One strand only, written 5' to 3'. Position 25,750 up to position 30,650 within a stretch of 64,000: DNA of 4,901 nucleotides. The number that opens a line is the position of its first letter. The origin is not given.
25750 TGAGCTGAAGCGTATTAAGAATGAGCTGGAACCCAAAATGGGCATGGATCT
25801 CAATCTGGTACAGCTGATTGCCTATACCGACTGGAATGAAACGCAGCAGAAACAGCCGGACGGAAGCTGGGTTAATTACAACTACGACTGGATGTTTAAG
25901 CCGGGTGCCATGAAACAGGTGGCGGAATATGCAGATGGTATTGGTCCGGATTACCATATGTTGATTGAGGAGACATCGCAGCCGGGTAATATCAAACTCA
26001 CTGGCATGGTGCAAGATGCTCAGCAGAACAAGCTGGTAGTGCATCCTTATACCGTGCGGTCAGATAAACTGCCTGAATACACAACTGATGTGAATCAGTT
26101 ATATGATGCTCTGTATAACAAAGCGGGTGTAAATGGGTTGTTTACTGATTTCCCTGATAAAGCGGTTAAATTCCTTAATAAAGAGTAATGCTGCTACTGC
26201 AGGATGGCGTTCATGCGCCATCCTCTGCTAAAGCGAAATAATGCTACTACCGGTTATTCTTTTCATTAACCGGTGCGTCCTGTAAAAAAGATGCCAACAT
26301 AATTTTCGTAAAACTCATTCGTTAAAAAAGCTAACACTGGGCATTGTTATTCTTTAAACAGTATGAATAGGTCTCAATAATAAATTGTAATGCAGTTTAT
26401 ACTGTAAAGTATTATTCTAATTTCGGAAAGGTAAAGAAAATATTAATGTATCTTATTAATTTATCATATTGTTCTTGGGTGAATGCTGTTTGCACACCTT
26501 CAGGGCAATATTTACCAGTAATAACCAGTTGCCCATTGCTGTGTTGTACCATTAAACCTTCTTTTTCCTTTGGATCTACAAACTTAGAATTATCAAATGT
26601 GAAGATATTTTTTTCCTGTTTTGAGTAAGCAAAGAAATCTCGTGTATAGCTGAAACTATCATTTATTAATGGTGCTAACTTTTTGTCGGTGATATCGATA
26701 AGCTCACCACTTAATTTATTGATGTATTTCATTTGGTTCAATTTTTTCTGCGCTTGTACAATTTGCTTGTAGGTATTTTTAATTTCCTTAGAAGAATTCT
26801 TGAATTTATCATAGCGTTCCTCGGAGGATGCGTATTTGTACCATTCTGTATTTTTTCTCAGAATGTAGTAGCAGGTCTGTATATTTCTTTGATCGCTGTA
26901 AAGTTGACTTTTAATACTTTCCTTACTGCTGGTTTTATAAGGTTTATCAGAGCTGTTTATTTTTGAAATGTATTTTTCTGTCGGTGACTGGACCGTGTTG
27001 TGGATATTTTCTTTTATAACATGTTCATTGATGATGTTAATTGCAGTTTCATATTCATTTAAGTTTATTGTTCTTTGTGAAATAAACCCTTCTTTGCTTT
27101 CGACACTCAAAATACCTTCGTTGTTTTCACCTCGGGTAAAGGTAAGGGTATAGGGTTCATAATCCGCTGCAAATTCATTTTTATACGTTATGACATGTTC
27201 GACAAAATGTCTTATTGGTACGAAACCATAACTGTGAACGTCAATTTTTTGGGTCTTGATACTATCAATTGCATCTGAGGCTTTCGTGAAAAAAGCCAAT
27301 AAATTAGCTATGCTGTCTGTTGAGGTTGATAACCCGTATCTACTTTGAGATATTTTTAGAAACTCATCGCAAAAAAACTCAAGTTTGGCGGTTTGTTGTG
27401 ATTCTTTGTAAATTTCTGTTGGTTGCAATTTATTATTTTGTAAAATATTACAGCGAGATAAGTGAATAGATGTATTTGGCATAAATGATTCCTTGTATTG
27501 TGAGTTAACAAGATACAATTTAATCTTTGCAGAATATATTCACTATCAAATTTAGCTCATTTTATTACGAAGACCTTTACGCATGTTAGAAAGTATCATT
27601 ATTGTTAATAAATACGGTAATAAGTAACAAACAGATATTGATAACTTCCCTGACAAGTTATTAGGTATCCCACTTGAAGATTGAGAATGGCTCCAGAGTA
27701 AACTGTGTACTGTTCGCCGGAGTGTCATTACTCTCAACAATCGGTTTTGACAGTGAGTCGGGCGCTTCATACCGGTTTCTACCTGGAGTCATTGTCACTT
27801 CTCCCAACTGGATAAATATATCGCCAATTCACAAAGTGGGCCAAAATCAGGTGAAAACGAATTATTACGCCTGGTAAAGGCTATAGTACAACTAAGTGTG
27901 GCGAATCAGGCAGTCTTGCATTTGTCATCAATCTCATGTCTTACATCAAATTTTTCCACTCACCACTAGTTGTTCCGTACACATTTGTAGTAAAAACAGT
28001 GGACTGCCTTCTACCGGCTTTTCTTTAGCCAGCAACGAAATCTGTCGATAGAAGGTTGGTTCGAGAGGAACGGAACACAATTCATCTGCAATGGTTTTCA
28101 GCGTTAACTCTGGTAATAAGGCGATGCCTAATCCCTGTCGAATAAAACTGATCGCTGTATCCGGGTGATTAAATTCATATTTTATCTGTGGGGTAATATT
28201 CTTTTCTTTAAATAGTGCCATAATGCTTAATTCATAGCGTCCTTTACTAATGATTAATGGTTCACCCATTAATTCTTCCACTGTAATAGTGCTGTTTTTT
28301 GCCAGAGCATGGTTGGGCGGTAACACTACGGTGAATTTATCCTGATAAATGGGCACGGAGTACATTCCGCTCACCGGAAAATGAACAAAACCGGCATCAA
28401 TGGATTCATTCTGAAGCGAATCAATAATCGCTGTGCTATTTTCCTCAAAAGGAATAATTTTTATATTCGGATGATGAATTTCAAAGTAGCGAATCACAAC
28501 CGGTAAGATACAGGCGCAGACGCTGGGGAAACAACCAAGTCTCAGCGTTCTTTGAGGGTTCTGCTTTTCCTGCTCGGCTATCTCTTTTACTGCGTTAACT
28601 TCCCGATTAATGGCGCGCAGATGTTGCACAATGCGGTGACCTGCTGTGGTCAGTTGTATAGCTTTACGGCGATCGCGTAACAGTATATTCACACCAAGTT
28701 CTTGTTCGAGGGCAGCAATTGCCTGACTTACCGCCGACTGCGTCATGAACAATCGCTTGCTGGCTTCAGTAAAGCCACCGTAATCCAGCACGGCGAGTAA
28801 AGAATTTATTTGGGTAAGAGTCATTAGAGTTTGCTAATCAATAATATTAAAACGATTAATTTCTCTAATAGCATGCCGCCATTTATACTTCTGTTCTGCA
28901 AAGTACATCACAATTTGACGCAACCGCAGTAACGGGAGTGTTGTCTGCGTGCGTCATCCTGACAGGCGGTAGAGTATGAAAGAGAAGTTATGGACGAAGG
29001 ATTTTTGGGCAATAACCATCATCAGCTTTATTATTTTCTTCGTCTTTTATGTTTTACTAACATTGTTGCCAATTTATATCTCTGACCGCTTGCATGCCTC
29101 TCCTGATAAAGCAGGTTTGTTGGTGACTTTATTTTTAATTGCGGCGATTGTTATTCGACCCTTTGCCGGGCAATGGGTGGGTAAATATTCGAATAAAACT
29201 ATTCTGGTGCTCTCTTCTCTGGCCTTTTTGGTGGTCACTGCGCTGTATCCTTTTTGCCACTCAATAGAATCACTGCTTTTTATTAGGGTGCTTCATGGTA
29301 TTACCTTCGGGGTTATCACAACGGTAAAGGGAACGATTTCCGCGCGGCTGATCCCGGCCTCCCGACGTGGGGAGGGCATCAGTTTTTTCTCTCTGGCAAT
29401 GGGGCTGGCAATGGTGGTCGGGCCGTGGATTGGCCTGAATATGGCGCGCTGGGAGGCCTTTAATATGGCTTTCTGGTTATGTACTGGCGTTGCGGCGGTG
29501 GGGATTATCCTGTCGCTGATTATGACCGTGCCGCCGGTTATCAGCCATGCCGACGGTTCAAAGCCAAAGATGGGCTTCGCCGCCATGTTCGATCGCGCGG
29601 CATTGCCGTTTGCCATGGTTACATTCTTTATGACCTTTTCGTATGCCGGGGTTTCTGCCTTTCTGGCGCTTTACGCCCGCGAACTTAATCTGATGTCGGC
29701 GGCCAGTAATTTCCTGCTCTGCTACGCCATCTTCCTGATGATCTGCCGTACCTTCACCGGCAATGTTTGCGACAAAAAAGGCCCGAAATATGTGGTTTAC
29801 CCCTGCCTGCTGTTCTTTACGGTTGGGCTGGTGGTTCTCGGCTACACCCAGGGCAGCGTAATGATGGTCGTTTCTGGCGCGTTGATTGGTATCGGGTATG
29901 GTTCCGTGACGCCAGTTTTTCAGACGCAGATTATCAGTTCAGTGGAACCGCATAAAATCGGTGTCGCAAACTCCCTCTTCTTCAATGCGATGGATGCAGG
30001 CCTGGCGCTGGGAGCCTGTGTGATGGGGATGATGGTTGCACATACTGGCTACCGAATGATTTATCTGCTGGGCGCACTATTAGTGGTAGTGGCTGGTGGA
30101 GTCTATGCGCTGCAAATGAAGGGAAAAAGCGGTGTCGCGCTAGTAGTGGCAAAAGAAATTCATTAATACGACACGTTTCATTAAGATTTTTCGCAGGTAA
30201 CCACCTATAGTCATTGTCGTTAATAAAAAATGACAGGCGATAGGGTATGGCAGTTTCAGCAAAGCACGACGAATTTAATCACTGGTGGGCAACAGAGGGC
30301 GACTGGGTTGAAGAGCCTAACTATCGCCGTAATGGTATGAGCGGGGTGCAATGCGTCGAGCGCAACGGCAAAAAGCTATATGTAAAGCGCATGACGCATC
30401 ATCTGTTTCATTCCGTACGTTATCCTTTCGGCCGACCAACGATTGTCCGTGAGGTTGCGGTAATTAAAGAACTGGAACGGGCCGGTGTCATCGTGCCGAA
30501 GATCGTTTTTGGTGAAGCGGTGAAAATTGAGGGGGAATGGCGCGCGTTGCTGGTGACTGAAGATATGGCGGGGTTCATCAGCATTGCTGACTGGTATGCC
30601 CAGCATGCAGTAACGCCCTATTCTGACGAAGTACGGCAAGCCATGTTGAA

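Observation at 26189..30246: AT-rich block between glpQ and inaA with an uncharacterised 356-aa ORF, a LysR regulator and an MFS transporter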

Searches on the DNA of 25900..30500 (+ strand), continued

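Call 97: get_annotated_region(hit=H51, flank=300)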
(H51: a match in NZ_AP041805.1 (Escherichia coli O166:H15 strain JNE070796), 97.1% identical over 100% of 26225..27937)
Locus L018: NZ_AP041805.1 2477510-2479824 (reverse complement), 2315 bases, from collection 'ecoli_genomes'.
description: Escherichia coli O166:H15 strain JNE070796 chromosome, complete genome
organism: Escherichia coli O166:H15 strain JNE070796 (NCBI taxid 2802033)
replicon: chromosome; assembly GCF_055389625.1
host: Homo sapiens; source: -; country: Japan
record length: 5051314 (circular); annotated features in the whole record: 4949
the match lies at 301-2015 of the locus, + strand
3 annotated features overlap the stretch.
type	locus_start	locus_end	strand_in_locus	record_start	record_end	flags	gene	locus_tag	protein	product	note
CDS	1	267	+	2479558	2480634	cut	glpQ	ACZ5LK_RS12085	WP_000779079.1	glycerophosphodiester phosphodiesterase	-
CDS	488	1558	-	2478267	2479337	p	-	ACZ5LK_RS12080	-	hypothetical protein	frameshifted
CDS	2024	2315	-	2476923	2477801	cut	-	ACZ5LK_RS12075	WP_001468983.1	LysR family transcriptional regulator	-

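Call 98: get_annotated_region(hit=H57, flank=300)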
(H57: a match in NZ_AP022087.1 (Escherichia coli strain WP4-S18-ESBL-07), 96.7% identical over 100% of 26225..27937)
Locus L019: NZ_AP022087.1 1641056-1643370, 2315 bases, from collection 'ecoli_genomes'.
description: Escherichia coli strain WP4-S18-ESBL-07 chromosome, complete genome
organism: Escherichia coli strain WP4-S18-ESBL-07 (NCBI taxid 562)
replicon: chromosome; assembly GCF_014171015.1
host: -; source: -; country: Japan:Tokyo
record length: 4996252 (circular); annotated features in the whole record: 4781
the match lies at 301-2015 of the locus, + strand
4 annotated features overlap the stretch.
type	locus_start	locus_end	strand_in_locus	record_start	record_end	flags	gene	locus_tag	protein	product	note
CDS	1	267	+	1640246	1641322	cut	glpQ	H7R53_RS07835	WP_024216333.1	glycerophosphodiester phosphodiesterase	-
CDS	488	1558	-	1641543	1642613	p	-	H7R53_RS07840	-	hypothetical protein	frameshifted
CDS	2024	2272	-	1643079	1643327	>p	-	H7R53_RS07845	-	LysR substrate-binding domain-containing protein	incomplete; partial in the middle of a contig; missing N-terminus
CDS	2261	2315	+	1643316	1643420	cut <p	-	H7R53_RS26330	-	hypothetical protein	incomplete; partial in the middle of a contig; missing N-terminus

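Call 99: get_annotated_region(hit=H98, flank=1600)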
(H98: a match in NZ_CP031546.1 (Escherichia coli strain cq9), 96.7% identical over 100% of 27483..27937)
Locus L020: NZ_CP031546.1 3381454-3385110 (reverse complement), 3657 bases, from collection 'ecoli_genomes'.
description: Escherichia coli strain cq9 chromosome, complete genome
organism: Escherichia coli strain cq9 (NCBI taxid 562)
replicon: chromosome; assembly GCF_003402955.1
host: pig; source: feces; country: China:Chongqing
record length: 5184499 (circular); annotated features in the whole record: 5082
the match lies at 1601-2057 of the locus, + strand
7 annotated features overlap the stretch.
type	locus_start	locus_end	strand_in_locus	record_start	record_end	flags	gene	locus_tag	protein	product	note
CDS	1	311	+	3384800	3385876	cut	glpQ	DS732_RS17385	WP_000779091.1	glycerophosphodiester phosphodiesterase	-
CDS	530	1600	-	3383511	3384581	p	-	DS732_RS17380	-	hypothetical protein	frameshifted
CDS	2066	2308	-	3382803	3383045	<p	-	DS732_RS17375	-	LysR family transcriptional regulator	incomplete; partial in the middle of a contig; missing N-terminus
CDS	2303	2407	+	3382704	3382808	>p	-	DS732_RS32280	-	hypothetical protein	incomplete; partial in the middle of a contig; missing N-terminus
CDS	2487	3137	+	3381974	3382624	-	inaA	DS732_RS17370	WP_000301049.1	lipopolysaccharide kinase InaA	-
CDS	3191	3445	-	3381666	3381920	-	yfaE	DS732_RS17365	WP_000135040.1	ferredoxin-like diferric-tyrosyl radical cofactor maintenance protein YfaE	-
CDS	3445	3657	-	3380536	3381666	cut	nrdB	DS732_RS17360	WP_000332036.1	class Ia ribonucleoside-diphosphate reductase subunit beta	-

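Call 100: get_annotated_region(hit=H91, flank=1600)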
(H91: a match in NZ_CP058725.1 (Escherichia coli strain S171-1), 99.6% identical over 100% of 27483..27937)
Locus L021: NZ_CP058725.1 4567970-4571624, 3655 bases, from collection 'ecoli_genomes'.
description: Escherichia coli strain S171-1 chromosome, complete genome
organism: Escherichia coli strain S171-1 (NCBI taxid 562)
replicon: chromosome; assembly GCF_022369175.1
host: -; source: Manis javanica; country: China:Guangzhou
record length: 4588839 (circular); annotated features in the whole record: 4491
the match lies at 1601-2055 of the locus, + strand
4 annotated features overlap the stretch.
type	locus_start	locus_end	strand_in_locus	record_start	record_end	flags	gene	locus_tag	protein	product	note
CDS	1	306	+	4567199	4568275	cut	glpQ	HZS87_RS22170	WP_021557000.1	glycerophosphodiester phosphodiesterase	-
CDS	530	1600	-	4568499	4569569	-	-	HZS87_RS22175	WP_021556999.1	hypothetical protein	-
CDS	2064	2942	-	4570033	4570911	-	-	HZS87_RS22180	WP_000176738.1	LysR family transcriptional regulator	-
CDS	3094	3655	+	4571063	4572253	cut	-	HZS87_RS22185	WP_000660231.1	MFS transporter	-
